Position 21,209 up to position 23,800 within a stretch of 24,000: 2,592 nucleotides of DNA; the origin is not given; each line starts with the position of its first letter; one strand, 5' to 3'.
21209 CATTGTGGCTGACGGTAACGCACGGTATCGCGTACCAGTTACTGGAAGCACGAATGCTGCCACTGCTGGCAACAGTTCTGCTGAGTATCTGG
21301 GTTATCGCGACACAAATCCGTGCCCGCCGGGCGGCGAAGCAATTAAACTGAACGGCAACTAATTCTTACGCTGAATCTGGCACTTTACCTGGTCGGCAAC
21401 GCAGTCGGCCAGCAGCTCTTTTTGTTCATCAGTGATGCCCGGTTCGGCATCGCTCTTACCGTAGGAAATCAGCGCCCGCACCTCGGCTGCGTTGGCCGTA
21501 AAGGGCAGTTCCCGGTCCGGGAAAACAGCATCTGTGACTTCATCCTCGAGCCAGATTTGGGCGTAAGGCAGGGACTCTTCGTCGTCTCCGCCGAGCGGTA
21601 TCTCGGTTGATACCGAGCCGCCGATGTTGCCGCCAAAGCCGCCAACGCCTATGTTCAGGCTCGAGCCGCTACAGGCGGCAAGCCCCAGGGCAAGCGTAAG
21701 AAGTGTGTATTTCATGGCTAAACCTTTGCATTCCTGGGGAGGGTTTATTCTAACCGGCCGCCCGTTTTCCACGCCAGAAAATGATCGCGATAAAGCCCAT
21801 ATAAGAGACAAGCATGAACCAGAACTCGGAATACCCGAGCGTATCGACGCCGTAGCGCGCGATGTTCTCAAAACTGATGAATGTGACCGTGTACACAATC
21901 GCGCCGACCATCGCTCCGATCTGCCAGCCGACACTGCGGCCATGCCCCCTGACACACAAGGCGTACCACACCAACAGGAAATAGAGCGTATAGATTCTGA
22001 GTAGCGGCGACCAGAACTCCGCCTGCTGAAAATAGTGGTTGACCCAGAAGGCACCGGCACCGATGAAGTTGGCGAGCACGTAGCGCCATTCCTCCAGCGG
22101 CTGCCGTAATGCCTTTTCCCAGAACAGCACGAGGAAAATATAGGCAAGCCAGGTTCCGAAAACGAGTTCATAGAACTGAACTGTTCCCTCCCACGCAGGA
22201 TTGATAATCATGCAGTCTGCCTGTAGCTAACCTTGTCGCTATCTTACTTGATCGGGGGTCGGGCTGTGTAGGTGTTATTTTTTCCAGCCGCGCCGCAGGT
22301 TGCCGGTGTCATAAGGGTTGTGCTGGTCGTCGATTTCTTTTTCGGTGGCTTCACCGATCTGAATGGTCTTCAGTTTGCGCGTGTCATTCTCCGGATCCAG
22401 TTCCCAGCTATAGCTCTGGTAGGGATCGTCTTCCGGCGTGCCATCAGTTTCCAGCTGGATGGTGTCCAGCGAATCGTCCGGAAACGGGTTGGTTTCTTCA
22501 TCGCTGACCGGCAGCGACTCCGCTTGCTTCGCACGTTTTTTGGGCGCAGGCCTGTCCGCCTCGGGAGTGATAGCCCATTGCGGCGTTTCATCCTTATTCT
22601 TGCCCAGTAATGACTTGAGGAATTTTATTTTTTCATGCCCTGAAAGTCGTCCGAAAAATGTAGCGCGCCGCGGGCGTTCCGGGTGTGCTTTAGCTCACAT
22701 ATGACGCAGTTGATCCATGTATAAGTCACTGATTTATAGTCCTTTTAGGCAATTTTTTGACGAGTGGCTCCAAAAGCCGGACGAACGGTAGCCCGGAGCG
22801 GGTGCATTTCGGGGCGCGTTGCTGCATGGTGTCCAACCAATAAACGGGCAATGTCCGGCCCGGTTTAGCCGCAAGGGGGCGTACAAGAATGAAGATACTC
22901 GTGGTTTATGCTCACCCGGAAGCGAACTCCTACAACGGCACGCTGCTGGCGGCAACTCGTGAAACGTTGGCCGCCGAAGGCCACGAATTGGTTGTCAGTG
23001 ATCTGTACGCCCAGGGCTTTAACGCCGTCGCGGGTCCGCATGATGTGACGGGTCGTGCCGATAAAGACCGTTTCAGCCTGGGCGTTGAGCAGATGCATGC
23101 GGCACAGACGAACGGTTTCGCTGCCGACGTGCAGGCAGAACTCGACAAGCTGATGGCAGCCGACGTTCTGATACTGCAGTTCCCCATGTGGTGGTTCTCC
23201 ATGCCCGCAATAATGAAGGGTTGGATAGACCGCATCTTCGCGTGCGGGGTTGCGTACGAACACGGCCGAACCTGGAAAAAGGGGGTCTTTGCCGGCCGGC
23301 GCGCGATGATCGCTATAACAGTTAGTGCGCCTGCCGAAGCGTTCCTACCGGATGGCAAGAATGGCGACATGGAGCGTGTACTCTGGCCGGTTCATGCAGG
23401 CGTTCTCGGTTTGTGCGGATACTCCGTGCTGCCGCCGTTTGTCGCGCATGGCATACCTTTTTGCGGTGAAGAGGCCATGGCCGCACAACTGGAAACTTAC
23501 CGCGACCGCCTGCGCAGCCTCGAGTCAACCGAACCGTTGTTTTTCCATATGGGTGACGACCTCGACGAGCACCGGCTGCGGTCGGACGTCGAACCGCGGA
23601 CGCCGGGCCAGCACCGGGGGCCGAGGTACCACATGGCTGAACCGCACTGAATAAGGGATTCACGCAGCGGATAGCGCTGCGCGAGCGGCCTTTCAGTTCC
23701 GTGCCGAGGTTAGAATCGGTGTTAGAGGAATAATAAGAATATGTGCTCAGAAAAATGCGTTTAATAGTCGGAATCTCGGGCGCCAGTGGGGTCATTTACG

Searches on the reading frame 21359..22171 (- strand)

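Call 3: search_protein_families(library=pfam, proteins=[window:21359-22171:-], max_evalue=0.1)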
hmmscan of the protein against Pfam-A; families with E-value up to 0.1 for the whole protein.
window:21359-22171:- (270 aa): 0 families

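Call 4: search_protein_families(library=ncbifam, proteins=[window:21359-22171:-], max_evalue=0.1)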
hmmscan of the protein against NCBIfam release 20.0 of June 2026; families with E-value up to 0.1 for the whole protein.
window:21359-22171:- (270 aa): 1 family
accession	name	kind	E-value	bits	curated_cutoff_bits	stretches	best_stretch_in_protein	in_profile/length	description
NF010433.1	PRK13859.1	equivalog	0.01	15.6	60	1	153-169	1-17/55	type IV secretion system lipoprotein VirB7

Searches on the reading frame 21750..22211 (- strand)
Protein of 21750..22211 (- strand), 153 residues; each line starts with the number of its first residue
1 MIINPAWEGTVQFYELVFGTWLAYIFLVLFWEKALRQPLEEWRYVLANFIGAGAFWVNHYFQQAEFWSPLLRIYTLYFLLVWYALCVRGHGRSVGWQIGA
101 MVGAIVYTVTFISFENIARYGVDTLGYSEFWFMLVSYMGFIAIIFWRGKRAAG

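Call 3: search_protein_families(library=pfam, proteins=[window:21750-22211:-], max_evalue=0.1)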
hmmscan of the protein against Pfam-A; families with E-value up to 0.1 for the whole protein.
window:21750-22211:- (153 aa): 1 family
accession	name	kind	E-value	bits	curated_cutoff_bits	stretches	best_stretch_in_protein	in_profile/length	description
PF16080.10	Phage_holin_2_3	-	0.06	13.8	28.8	1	39-66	23-50/56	Bacteriophage holin family HP1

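Call 4: search_protein_families(library=ncbifam, proteins=[window:21750-22211:-], max_evalue=0.1)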
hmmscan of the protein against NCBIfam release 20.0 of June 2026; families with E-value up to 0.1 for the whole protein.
window:21750-22211:- (153 aa): 1 family
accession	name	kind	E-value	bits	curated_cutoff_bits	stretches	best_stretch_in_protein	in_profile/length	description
TIGR02854.1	spore_II_GA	equivalog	0.00018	20.9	209.55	1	25-85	17-76/293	sigma-E processing peptidase SpoIIGA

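Call 59: search_protein_families(library=pfam, max_evalue=0.1, proteins=[window:21750-22211:-])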
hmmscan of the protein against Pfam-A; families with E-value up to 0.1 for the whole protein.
window:21750-22211:- (153 aa): 1 family
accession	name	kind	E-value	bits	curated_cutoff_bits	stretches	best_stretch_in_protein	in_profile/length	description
PF16080.10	Phage_holin_2_3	-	0.06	13.8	28.8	1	39-66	23-50/56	Bacteriophage holin family HP1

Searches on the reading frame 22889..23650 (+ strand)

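Call 3: search_protein_families(library=pfam, proteins=[window:22889-23650:+], max_evalue=0.1)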
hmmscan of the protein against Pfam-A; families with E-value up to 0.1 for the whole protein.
window:22889-23650:+ (253 aa): 3 families
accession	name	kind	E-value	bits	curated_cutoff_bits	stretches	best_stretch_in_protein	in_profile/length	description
PF02525.22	Flavodoxin_2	-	1.1e-50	172.5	27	1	1-209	1-195/198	Flavodoxin-like fold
PF03358.20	FMN_red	-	8.2e-14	51.9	24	1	1-146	1-116/152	NADPH-dependent FMN reductase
PF12682.12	Flavodoxin_4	-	0.0052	16.7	24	1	79-114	62-97/155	Flavodoxin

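Call 4: search_protein_families(library=ncbifam, proteins=[window:22889-23650:+], max_evalue=0.1)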
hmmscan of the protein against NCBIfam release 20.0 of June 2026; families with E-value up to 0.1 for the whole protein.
window:22889-23650:+ (253 aa): 9 families
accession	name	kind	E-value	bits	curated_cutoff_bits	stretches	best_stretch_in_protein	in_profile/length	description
NF002044.1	PRK00871.1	equivalog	2.6e-29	101.8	210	1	76-209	40-169/170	glutathione-regulated potassium-efflux system oxidoreductase KefF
NF007280.0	PRK09739.1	equivalog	2.1e-24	86.3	162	1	1-129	4-118/199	NAD(P)H oxidoreductase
NF003430.0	PRK04930.1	equivalog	1.1e-18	67.3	240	1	66-210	38-177/184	glutathione-regulated potassium-efflux system ancillary protein KefG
NF010075.0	PRK13556.1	subfamily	1.1e-06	28.8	188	1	77-140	76-139/208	FMN-dependent NADH-azoreductase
NF002370.0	PRK01355.1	subfamily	0.00049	19.7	143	1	81-118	68-105/199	FMN-dependent NADH-azoreductase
NF010074.0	PRK13555.1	equivalog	0.00079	18.8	432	1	72-140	93-161/230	FMN-dependent NADH-azoreductase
NF005501.0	PRK07116.1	subfamily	0.0029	17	198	1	80-114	67-101/161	flavodoxin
NF005389.0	PRK06934.1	equivalog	0.006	15.9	172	1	73-113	112-152/221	flavodoxin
TIGR03566.1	FMN_reduc_MsuE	equivalog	0.061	13.1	212.5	0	70-116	48-94/174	FMN reductase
